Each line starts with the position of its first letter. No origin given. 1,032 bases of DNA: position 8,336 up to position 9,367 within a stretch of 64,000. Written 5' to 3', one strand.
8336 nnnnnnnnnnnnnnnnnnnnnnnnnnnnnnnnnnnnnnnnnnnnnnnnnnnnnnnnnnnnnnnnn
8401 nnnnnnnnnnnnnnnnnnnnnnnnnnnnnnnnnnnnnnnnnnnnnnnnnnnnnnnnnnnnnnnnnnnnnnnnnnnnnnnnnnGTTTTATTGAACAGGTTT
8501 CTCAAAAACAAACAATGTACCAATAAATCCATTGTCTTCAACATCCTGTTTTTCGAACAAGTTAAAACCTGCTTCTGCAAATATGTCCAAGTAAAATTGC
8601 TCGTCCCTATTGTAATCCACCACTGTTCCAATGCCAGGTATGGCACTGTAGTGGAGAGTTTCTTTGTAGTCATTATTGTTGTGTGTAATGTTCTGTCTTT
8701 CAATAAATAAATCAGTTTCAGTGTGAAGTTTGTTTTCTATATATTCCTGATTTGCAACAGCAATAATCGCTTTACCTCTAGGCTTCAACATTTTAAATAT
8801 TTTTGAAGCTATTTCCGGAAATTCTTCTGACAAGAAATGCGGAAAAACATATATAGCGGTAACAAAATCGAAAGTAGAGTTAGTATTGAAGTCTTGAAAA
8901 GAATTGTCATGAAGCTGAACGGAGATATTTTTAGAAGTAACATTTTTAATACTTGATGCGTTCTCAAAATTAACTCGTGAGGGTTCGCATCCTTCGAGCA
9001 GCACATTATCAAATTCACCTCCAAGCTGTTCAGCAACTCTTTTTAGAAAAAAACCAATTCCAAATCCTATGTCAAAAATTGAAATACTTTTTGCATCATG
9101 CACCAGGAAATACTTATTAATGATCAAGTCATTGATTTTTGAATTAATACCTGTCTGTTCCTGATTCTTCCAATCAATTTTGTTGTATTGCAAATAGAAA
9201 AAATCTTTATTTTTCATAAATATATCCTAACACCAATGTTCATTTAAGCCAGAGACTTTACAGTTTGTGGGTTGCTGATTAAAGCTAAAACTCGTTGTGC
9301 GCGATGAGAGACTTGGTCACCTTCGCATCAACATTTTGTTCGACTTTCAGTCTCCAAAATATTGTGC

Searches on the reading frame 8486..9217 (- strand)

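Call 76: search_protein_families(library=pfam, proteins=[window:8486-9217:-], max_evalue=0.0001)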
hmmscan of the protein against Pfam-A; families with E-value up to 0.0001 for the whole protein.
window:8486-9217:- (243 aa): 5 families
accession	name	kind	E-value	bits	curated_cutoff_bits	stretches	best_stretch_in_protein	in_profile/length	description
PF13489.12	Methyltransf_23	-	3e-09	37.3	27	1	41-220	20-161/164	Methyltransferase domain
PF13649.12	Methyltransf_25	-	2.4e-08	35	27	1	47-148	1-97/97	Methyltransferase domain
PF08242.18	Methyltransf_12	-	1.8e-07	32.2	30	1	49-149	2-97/98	Methyltransferase domain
PF08241.18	Methyltransf_11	-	1.7e-06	29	21.2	1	49-152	2-95/95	Methyltransferase domain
PF13847.12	Methyltransf_31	-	1.8e-05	24.9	27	1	43-186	3-130/145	Methyltransferase domain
